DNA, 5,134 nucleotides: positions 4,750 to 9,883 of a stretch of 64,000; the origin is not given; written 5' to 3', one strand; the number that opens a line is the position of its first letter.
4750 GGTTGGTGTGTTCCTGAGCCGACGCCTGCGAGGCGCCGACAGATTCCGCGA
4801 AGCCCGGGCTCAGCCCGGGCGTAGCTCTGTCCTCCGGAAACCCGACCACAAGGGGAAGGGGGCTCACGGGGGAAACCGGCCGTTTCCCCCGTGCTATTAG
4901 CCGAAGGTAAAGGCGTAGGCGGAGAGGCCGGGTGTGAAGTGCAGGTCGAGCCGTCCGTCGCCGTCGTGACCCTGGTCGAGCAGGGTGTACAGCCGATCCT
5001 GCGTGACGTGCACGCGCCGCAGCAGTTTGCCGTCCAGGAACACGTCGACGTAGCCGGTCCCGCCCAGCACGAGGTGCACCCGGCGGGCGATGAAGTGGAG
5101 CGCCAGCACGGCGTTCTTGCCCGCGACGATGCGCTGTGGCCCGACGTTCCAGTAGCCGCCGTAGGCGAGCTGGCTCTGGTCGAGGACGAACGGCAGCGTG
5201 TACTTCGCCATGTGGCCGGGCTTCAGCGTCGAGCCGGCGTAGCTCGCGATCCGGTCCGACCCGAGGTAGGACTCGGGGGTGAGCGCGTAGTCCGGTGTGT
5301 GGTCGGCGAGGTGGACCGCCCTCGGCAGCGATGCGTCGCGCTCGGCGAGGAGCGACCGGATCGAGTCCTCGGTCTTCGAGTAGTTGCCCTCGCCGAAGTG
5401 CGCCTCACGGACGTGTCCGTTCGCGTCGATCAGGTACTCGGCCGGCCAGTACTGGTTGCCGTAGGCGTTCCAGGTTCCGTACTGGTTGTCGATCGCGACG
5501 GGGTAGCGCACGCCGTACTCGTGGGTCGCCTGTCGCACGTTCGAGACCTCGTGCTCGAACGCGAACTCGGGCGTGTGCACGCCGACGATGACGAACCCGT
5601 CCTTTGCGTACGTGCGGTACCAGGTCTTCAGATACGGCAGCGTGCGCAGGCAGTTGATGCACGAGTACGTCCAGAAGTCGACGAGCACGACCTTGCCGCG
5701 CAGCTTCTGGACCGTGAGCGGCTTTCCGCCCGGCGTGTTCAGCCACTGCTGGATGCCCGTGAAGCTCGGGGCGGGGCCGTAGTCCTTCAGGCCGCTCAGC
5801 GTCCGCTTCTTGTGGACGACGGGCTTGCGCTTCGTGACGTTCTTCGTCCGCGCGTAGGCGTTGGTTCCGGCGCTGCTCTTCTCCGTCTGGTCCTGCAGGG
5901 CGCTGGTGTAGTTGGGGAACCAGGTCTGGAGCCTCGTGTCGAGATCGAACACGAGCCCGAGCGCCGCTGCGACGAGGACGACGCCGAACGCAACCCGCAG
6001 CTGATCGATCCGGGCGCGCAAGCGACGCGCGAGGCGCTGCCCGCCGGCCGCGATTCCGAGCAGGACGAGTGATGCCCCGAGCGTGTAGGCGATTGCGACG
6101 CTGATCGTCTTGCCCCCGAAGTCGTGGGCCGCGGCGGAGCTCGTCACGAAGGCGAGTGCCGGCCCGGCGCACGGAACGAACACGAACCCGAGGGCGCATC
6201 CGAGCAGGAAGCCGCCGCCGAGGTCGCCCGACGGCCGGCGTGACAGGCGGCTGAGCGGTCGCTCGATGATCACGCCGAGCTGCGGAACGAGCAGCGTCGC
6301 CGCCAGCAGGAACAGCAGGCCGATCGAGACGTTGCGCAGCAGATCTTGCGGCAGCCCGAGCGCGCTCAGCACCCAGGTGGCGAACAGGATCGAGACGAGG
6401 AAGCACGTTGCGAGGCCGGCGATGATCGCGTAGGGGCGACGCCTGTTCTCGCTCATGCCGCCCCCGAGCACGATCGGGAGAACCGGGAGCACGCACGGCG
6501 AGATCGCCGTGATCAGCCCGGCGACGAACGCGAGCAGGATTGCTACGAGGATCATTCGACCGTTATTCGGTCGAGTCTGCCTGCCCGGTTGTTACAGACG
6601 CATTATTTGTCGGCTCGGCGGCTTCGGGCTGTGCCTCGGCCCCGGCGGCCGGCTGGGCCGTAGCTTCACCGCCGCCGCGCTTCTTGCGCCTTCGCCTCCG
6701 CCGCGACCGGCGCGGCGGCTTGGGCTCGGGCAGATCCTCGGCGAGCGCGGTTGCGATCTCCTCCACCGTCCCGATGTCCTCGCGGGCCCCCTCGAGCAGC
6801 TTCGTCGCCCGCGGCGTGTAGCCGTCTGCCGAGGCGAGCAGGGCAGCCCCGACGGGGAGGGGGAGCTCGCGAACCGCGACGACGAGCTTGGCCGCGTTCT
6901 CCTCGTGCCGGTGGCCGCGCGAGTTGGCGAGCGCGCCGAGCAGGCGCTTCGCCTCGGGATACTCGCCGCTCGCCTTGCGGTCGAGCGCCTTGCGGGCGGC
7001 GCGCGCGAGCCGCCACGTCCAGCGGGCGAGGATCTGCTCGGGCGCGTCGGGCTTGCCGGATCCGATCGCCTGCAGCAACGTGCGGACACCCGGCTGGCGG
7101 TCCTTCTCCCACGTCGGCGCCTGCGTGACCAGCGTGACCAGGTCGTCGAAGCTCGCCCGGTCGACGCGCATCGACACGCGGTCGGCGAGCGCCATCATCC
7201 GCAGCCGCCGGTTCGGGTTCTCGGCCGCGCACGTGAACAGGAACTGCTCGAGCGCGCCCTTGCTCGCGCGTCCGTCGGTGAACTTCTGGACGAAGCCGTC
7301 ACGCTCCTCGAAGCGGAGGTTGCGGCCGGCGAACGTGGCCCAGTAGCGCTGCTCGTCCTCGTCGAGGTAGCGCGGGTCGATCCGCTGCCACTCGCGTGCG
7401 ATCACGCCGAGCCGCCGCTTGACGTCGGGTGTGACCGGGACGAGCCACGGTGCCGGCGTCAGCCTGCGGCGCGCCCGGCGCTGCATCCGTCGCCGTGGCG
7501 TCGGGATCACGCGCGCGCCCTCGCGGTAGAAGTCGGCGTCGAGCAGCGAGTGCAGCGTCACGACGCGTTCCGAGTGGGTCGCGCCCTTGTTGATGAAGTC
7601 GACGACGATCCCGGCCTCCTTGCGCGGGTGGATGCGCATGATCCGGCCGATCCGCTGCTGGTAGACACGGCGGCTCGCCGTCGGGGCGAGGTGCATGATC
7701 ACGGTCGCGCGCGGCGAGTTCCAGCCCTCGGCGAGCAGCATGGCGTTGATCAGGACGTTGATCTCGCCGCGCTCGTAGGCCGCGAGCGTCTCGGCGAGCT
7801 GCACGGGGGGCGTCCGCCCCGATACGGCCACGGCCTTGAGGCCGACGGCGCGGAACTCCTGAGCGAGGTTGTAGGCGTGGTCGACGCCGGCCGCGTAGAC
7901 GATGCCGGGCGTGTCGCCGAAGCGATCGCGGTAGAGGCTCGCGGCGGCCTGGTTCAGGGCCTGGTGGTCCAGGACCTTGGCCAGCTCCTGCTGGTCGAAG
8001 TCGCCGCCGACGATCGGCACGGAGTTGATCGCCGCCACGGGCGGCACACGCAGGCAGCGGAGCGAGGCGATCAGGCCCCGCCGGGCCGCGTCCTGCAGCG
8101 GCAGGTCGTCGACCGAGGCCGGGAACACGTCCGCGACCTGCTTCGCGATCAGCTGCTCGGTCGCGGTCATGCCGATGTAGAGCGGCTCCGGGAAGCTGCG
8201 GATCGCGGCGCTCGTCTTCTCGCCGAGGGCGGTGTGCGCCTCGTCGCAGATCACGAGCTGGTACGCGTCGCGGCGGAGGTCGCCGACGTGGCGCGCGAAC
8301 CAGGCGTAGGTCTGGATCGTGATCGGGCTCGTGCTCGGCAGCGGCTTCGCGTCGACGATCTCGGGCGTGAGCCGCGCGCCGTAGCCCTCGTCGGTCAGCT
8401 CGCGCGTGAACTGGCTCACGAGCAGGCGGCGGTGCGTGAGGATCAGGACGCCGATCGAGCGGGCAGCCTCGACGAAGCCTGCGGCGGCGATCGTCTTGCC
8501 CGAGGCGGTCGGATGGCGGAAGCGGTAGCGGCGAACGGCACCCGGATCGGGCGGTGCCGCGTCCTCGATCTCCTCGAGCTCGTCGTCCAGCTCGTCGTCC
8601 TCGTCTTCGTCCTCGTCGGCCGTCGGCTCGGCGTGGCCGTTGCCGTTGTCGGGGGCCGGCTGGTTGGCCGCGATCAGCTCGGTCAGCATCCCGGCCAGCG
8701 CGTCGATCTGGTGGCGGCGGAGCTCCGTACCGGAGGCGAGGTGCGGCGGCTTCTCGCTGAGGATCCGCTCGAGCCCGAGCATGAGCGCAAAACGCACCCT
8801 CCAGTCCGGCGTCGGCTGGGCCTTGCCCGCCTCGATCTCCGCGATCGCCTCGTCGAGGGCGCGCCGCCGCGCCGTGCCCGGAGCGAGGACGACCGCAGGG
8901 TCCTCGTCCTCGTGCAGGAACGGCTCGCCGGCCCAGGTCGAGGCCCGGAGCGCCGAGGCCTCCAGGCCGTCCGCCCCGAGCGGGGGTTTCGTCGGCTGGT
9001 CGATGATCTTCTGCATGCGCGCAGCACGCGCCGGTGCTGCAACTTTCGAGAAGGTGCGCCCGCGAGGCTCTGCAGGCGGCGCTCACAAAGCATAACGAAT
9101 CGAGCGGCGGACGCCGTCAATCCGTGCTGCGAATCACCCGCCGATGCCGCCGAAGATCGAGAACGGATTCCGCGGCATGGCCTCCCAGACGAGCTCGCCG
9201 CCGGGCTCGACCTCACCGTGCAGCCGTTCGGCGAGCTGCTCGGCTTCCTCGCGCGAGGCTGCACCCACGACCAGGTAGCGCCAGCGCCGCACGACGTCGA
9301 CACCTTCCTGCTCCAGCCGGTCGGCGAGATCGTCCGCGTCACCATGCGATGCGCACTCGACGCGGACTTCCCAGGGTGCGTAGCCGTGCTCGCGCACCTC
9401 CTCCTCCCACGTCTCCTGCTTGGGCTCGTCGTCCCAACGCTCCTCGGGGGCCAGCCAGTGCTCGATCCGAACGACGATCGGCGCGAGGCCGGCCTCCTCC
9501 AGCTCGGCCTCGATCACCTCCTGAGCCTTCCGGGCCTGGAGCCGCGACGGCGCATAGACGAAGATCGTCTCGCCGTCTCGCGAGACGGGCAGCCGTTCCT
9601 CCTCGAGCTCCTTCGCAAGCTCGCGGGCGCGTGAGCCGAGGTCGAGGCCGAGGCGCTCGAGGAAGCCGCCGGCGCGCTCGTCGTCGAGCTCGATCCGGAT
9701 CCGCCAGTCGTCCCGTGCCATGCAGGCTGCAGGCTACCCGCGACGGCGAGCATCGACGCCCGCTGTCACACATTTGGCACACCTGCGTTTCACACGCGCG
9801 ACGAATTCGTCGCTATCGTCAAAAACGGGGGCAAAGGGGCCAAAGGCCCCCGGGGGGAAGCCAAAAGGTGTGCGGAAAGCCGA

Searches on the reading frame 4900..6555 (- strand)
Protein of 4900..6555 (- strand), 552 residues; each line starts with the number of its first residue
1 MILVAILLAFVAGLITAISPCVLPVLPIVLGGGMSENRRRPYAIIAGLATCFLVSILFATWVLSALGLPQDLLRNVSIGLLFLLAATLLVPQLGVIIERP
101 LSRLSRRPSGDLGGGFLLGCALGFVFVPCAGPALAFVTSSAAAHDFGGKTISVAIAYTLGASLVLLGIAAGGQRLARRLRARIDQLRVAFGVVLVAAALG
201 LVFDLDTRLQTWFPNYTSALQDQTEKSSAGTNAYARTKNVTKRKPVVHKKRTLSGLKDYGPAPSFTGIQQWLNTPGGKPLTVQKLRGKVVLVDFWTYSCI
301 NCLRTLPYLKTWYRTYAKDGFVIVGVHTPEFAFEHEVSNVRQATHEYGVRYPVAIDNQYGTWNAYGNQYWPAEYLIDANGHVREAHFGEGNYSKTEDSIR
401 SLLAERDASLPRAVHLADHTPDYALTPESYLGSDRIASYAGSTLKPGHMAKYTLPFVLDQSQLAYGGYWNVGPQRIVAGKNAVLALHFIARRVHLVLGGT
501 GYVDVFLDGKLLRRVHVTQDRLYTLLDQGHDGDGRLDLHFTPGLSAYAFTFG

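Call 84: search_protein_families(library=pfam, proteins=[window:4900-6555:-], max_evalue=0.001)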
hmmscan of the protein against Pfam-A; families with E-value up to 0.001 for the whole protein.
window:4900-6555:- (552 aa): 5 families
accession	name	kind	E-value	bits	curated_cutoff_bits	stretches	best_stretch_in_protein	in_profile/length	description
PF17991.7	Thioredoxin_10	-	1.2e-28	100.8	27.1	1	426-552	1-142/142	Thioredoxin like C-terminal domain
PF08534.16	Redoxin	-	5.5e-14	52.6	26.6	1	261-396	5-141/148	Redoxin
PF00578.27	AhpC-TSA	-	8.6e-13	48.8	26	1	262-384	5-123/124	AhpC/TSA family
PF13905.12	Thioredoxin_8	-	2.2e-11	44.4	27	1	287-382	1-94/94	Thioredoxin-like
PF02683.22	DsbD_TM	-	3.3e-10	40.1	27.1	1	4-202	3-215/219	Cytochrome C biogenesis protein transmembrane domain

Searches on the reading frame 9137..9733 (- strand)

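Call 84: search_protein_families(library=pfam, proteins=[window:9137-9733:-], max_evalue=0.001)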
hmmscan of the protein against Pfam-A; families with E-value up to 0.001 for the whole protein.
window:9137-9733:- (199 aa): 1 family
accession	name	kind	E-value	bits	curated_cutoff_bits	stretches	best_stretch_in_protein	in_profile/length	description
PF05036.18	SPOR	-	0.00031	21.4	21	0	131-172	16-65/76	SPOR domain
